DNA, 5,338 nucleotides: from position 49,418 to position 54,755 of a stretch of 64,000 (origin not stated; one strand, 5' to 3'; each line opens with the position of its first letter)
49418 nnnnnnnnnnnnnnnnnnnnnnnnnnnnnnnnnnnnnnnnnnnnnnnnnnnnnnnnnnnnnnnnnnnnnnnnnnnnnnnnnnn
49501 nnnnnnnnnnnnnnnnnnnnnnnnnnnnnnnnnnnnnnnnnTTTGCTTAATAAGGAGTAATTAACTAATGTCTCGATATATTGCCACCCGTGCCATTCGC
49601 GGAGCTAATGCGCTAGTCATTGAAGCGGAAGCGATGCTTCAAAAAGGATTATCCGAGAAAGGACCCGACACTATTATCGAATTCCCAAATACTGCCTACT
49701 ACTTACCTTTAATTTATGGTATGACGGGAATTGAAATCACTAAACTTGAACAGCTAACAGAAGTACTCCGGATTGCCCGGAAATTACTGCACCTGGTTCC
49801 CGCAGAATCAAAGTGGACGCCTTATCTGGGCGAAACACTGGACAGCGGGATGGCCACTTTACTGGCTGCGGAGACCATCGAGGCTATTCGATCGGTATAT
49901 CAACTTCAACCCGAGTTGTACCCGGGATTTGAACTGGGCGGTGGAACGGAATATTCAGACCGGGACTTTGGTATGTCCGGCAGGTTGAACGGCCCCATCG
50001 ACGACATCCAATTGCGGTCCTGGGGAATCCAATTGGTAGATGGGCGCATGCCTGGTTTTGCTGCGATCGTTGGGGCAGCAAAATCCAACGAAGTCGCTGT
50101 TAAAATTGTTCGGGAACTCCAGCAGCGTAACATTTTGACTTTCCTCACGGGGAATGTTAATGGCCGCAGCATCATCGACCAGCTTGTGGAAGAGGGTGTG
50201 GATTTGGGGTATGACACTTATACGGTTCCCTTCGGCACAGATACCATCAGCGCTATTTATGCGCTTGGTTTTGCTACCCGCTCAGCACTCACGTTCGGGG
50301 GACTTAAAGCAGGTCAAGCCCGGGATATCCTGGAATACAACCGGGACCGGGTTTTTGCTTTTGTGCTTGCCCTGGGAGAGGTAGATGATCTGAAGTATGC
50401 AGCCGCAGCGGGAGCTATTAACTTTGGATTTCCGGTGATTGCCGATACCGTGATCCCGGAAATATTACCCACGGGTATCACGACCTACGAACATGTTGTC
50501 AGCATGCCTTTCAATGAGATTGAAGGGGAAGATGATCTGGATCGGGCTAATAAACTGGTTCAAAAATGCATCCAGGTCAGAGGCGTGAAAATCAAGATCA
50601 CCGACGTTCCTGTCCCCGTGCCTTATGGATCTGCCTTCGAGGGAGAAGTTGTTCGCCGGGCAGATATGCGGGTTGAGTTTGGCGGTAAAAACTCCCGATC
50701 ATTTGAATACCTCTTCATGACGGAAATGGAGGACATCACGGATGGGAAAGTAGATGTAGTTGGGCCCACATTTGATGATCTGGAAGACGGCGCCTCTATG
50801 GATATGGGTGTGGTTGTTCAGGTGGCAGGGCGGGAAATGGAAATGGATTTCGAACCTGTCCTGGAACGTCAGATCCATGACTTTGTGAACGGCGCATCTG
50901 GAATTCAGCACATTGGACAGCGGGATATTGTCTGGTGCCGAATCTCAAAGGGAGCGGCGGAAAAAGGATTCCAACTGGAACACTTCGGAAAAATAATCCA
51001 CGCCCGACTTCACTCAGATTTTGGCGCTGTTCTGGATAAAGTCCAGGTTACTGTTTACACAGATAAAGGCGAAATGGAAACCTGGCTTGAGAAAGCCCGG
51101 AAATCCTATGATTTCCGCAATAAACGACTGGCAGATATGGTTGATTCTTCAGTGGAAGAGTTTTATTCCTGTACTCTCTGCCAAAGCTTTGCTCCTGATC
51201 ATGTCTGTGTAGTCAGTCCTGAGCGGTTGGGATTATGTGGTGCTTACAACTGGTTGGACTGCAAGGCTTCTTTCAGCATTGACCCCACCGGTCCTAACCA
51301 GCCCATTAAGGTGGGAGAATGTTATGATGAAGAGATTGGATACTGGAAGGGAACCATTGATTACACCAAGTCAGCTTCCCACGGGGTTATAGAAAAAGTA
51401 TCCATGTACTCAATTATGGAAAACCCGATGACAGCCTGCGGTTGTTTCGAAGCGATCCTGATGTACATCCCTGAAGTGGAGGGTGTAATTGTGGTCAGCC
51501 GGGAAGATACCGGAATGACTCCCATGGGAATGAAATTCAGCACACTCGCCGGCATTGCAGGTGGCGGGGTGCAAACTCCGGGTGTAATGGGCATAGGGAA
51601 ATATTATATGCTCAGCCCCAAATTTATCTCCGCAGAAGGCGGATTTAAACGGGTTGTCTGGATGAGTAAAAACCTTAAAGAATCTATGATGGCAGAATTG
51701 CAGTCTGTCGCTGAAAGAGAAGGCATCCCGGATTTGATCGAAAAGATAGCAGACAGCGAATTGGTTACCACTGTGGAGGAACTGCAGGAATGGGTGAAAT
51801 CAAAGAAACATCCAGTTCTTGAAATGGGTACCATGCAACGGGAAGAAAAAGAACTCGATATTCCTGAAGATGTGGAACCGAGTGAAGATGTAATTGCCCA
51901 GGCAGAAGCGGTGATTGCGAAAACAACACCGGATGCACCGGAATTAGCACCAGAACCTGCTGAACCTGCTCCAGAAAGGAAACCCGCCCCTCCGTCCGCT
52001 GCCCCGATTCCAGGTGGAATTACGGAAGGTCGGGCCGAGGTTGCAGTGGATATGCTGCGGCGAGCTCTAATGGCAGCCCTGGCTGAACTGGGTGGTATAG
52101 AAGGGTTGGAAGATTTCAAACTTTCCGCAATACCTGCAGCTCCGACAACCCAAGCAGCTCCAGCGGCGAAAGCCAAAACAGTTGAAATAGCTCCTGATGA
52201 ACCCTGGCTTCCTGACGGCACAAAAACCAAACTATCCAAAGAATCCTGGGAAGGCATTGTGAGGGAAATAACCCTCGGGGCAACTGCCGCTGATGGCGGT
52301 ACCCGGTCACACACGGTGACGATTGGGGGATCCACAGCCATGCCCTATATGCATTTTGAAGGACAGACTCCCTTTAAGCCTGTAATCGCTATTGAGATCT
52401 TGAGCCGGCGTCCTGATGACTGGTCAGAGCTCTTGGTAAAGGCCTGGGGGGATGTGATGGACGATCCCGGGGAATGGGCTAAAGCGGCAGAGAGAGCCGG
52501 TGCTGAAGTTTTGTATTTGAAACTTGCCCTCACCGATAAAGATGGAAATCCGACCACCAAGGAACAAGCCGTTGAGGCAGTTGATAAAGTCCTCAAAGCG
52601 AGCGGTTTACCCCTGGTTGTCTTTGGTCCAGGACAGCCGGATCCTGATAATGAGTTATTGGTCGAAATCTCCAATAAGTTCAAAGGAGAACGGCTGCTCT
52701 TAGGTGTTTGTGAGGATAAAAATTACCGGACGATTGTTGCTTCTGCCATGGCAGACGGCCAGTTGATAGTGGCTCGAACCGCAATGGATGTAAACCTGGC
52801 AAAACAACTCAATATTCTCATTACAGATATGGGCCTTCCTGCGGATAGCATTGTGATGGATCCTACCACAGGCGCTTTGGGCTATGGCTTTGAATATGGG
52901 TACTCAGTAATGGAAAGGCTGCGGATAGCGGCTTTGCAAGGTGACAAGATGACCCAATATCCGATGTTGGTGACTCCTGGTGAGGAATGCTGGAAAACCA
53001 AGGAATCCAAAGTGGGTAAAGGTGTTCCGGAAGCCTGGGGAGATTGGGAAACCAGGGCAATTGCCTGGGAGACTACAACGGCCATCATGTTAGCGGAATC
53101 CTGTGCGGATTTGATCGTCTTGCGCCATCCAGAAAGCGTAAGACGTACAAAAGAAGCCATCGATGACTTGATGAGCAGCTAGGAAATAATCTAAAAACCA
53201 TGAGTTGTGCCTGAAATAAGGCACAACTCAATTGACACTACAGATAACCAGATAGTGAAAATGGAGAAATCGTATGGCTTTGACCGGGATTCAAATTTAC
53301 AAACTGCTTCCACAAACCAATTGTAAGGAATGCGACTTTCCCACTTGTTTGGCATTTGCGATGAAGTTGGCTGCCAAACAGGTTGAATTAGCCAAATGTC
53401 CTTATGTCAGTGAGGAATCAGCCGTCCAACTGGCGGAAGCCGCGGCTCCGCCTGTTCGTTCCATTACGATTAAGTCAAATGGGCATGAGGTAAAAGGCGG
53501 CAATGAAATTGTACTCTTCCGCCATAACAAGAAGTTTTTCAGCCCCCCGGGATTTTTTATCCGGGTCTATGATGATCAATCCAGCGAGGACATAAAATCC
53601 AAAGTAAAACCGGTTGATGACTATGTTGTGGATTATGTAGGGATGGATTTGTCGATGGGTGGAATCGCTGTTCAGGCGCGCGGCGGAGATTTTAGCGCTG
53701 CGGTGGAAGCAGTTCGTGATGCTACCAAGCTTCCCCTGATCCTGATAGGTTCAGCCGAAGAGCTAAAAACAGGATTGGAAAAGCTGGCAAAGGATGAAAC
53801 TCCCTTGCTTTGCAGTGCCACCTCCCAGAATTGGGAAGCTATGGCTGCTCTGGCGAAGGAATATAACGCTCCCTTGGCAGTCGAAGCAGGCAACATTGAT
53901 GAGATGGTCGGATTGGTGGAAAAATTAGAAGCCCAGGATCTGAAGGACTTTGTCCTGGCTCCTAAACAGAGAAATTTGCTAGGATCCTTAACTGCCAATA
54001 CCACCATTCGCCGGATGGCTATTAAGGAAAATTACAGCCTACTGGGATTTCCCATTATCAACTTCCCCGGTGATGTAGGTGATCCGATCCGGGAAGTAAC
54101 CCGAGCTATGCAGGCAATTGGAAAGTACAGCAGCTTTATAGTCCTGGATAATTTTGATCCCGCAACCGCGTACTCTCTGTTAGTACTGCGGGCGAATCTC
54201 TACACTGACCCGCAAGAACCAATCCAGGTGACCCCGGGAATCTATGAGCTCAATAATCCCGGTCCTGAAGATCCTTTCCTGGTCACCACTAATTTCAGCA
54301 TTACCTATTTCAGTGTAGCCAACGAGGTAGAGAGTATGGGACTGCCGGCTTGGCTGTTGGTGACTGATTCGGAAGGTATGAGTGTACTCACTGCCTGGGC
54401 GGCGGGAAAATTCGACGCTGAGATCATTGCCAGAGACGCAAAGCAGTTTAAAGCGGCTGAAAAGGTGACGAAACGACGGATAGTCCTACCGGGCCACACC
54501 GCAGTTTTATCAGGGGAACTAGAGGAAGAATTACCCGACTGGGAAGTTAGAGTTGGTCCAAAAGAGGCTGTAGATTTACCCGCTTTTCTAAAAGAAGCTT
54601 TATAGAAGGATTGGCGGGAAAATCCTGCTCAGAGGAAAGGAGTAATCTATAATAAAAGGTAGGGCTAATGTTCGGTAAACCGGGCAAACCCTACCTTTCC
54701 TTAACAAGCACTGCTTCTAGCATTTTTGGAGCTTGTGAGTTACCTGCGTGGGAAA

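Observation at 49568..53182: Acetyl-CoA synthase fused to the corrinoid Fe-S protein small subunit (AcsB-AcsD) through a ~137-aa flexible linker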

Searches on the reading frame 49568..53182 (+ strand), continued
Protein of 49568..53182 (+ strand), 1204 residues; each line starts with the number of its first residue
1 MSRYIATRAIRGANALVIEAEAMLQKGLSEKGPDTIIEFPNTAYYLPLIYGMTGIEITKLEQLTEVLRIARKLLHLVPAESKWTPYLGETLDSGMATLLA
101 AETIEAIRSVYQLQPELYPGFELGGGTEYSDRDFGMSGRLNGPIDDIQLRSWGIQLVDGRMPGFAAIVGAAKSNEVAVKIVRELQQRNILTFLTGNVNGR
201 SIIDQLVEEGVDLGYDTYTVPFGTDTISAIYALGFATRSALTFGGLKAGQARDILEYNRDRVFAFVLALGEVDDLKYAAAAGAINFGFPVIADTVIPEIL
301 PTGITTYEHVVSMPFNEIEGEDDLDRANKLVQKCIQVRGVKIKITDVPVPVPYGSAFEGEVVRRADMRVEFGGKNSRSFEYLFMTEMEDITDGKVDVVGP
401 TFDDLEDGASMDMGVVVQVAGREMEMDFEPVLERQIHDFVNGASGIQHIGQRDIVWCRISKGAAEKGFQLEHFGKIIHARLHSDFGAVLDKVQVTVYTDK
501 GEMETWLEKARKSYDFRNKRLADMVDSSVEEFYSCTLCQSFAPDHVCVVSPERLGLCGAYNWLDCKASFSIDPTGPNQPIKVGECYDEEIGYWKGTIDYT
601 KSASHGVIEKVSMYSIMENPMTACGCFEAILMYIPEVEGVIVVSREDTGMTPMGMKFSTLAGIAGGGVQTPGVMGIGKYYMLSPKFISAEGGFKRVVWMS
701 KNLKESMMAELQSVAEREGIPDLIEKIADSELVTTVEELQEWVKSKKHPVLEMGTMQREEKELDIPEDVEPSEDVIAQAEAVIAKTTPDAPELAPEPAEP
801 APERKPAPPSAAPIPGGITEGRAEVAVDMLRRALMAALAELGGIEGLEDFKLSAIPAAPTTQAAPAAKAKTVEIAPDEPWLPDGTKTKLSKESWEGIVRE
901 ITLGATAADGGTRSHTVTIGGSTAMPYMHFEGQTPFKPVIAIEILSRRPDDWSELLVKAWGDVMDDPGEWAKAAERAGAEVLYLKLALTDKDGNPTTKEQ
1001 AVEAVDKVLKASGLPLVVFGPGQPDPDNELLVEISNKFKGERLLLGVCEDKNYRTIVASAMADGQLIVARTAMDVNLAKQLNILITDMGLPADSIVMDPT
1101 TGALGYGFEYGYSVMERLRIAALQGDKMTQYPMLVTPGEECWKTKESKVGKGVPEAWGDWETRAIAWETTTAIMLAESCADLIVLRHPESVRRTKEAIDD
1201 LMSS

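Call 62: search_protein_families(library=pfam, proteins=[P0131, P0124, P0223, P0134, P0128, P0140, P0122], max_evalue=0.00001)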
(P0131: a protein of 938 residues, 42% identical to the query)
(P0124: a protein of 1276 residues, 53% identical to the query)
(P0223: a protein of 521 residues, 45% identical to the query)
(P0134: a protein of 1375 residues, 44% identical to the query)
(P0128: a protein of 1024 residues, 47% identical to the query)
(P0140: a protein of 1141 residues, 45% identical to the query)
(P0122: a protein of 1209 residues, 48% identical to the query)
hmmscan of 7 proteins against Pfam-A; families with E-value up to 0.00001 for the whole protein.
P0131 (938 aa): 4 families
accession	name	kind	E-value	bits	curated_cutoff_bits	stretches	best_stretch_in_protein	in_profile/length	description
PF19436.4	ACS_CODH_B_C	-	2.4e-111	371.6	25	1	424-665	1-244/245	ACS/CODH beta subunit C-terminal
PF03598.20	CdhC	-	6.3e-63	211.7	24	1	259-412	1-154/155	CO dehydrogenase/acetyl-CoA synthase complex beta subunit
PF03599.22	CdhD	-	9.3e-24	84.3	24.8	1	716-899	54-227/387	CO dehydrogenase/acetyl-CoA synthase delta subunit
PF18537.6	CODH_A_N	-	7.2e-07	29.6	32.2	1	8-55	2-50/83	Carbon monoxide dehydrogenase subunit alpha N-terminal domain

P0124 (1276 aa): 6 families
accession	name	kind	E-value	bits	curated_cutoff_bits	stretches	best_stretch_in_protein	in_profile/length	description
PF19436.4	ACS_CODH_B_C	-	1.4e-115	385.4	25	2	1056-1276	24-245/245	ACS/CODH beta subunit C-terminal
PF03598.20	CdhC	-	2.2e-61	206.7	24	1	315-470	1-155/155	CO dehydrogenase/acetyl-CoA synthase complex beta subunit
PF18537.6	CODH_A_N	-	4.4e-21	75.1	32.2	1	29-108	11-83/83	Carbon monoxide dehydrogenase subunit alpha N-terminal domain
PF14890.11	Intein_splicing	-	2.9e-17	63.3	35.8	1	512-1056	1-155/155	Intein splicing domain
PF14528.11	LAGLIDADG_3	-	2.9e-17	63.1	22.5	2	728-795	2-69/82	LAGLIDADG-like domain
PF05204.19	Hom_end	-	6.4e-06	26.7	21.1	0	731-772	16-56/110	Homing endonuclease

P0223 (521 aa): 1 family
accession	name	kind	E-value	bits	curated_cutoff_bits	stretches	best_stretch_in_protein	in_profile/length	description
PF03599.22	CdhD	-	1.6e-48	165.8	24.8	1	16-300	1-244/387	CO dehydrogenase/acetyl-CoA synthase delta subunit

P0134 (1375 aa): 4 families
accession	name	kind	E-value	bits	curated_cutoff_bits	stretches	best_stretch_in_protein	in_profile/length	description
PF03063.25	Prismane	-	1.3e-168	562.3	27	1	53-620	1-512/513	Prismane/CO dehydrogenase family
PF19436.4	ACS_CODH_B_C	-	3e-123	410.6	25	1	1132-1375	1-245/245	ACS/CODH beta subunit C-terminal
PF03598.20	CdhC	-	2e-65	219.8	24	1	967-1120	1-154/155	CO dehydrogenase/acetyl-CoA synthase complex beta subunit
PF18537.6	CODH_A_N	-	3.3e-27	94.7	32.2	1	682-762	3-83/83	Carbon monoxide dehydrogenase subunit alpha N-terminal domain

P0128 (1024 aa): 5 families
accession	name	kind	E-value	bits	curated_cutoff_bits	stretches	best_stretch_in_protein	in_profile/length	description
PF19436.4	ACS_CODH_B_C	-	8.1e-119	396.1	25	1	781-1024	1-245/245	ACS/CODH beta subunit C-terminal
PF03598.20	CdhC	-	2.1e-61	206.8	24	1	615-770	1-155/155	CO dehydrogenase/acetyl-CoA synthase complex beta subunit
PF07992.20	Pyr_redox_2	-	1.6e-27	97.1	26.1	1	3-268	2-278/291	Pyridine nucleotide-disulphide oxidoreductase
PF18537.6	CODH_A_N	-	1.7e-14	54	32.2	1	320-409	2-83/83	Carbon monoxide dehydrogenase subunit alpha N-terminal domain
PF13738.12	Pyr_redox_3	-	6.1e-08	32.7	30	0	66-259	91-305/305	Pyridine nucleotide-disulphide oxidoreductase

P0140 (1141 aa): 4 families
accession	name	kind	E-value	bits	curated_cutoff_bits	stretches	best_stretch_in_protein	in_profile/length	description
PF19436.4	ACS_CODH_B_C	-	5.4e-115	383.5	25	1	897-1139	1-244/245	ACS/CODH beta subunit C-terminal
PF03598.20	CdhC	-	4.2e-62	209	24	1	731-885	1-154/155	CO dehydrogenase/acetyl-CoA synthase complex beta subunit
PF03063.25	Prismane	-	4.2e-53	181.2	27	2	212-401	345-513/513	Prismane/CO dehydrogenase family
PF18537.6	CODH_A_N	-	1.4e-26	92.8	32.2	1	454-535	2-83/83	Carbon monoxide dehydrogenase subunit alpha N-terminal domain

P0122 (1209 aa): 4 families
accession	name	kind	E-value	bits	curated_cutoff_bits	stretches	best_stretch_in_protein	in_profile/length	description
PF19436.4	ACS_CODH_B_C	-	5.9e-113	376.9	25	1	486-728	1-244/245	ACS/CODH beta subunit C-terminal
PF03598.20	CdhC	-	1.2e-61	207.6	24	1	321-475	1-155/155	CO dehydrogenase/acetyl-CoA synthase complex beta subunit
PF03599.22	CdhD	-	9.3e-40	137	24.8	1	899-1129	1-213/387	CO dehydrogenase/acetyl-CoA synthase delta subunit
PF18537.6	CODH_A_N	-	4.4e-28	97.5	32.2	1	22-110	2-83/83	Carbon monoxide dehydrogenase subunit alpha N-terminal domain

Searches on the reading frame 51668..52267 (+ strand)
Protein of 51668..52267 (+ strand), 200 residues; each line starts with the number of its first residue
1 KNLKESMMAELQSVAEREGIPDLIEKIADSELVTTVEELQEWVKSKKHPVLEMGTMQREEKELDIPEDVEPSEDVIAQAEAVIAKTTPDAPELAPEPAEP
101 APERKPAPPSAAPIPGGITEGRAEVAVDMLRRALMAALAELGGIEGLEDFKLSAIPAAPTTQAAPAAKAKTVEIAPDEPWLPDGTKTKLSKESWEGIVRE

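Call 33: search_solved_structures(query=window:51668-52267:+, max_evalue=10, show_alignments=5)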
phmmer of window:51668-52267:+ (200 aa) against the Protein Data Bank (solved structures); distinct sequences matched with E-value up to 10: 16.
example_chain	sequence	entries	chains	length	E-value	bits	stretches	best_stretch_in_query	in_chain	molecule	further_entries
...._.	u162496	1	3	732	0.0002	24.6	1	1-58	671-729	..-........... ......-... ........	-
8cja_B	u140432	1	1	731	0.00023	24.4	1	1-58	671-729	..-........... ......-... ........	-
8cjb_B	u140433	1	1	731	0.00023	24.4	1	1-58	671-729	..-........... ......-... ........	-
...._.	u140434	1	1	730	0.00027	24.1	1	1-57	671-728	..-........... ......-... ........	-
7zkj_B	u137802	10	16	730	0.00027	24.1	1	1-57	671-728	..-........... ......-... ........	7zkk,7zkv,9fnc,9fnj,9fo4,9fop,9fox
8cmw_B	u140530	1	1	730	0.00028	24.1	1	1-57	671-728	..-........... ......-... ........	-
1ru3_A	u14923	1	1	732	0.00053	23.2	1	1-54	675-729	Acetyl-CoA synthase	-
7nys_A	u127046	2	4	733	0.00053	23.2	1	1-54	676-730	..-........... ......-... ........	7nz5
7nyp_A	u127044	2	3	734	0.00053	23.2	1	1-54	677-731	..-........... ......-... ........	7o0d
3git_A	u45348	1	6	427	0.002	21.3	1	2-59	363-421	Carbon monoxide dehydrogenase/acetyl-CoA synthase subunit alpha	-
3s2x_A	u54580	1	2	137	0.0028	20.8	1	2-54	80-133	acetyl-CoA synthase subunit alpha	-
5gol_A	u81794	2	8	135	0.0036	20.5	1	2-54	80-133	Carbon monoxide dehydrogenase/acetyl-CoA synthase subunit alpha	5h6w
9c0s_E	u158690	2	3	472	0.0049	20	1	18-82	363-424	Acetyl-CoA decarbonylase/synthase complex subunit beta 2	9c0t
1mjg_M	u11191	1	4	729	0.018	18.2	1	2-54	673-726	Carbon monoxide dehydrogenase alpha subunit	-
3i04_M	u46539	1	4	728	0.022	17.9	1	2-54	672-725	Carbon monoxide dehydrogenase/acetyl-CoA synthase subunit alpha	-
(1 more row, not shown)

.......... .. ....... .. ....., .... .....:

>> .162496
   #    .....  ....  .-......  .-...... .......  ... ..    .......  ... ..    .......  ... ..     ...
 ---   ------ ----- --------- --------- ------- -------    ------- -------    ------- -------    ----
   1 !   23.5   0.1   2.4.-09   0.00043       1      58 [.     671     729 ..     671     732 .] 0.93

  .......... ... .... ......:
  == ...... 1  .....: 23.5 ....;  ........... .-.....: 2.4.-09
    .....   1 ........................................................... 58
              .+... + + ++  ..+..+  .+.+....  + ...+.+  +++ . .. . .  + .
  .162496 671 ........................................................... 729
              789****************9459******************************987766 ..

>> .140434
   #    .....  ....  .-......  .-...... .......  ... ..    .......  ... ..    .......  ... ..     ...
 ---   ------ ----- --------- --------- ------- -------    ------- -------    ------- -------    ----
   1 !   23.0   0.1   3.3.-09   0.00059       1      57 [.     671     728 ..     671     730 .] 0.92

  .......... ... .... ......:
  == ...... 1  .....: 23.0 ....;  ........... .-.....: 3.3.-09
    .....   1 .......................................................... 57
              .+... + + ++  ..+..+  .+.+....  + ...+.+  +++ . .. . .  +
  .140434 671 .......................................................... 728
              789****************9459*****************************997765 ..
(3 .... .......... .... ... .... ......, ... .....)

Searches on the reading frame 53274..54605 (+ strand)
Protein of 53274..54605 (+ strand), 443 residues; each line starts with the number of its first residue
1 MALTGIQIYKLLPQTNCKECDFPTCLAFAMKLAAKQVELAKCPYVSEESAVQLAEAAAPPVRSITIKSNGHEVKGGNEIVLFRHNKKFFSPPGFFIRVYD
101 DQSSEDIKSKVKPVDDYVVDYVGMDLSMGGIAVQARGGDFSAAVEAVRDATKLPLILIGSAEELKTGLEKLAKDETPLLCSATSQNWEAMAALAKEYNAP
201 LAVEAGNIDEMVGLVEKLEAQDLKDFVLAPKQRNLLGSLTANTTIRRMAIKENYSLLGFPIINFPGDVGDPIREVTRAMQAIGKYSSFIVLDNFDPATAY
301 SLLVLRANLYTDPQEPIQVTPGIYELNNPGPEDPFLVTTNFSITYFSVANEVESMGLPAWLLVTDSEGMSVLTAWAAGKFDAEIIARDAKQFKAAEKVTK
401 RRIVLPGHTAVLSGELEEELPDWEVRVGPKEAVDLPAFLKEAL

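Call 3: search_protein_families(library=pfam, proteins=[window:53274-54605:+])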
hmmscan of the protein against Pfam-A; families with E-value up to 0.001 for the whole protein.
window:53274-54605:+ (443 aa): 2 families
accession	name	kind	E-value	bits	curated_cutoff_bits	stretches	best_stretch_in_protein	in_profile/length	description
PF03599.22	CdhD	-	2.4e-82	277.2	24.8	1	65-438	3-386/387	CO dehydrogenase/acetyl-CoA synthase delta subunit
PF04060.18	FeS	-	2.7e-12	46.7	23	1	12-44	1-33/33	Putative Fe-S cluster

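Call 4: search_protein_families(library=ncbifam, proteins=[window:53274-54605:+])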
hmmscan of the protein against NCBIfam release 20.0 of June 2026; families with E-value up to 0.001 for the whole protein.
window:53274-54605:+ (443 aa): 9 families
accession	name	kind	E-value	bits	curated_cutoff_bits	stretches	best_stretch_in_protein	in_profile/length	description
NF003195.0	PRK04165.1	equivalog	8.3e-151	502.9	306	1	1-441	1-445/450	acetyl-CoA decarbonylase/synthase complex subunit gamma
NF043039.1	HgcAB_like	equivalog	6.8e-20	72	285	1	316-441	13-137/350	HgcAB-like fusion protein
NF040863.1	HgcA_corrinoid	equivalog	2.6e-17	63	275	1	318-441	29-151/325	mercury methylation corrinoid protein HgcA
NF005415.0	PRK06991.1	equivalog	7.9e-07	29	281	1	8-64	11-67/284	electron transport complex subunit RsxB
NF006446.0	PRK08764.1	equivalog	8.8e-07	28.9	220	1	8-65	12-69/139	Rnf electron transport complex subunit RnfB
TIGR01944.1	rnfB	subfamily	2.3e-06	27.3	68.7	1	7-57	39-88/190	RnfABCDGE type electron transport complex subunit B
NF003475.0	PRK05113.1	equivalog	1.5e-05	25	203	1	7-61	39-92/190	electron transport complex subunit RsxB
NF003376.0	PRK04452.1-2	subfamily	0.00077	18.4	280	0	113-202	83-178/313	acetyl-CoA decarbonylase/synthase complex subunit delta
NF005504.0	PRK07118.1-3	equivalog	0.00095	18.6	437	0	7-55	39-88/293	Fe-S cluster domain-containing protein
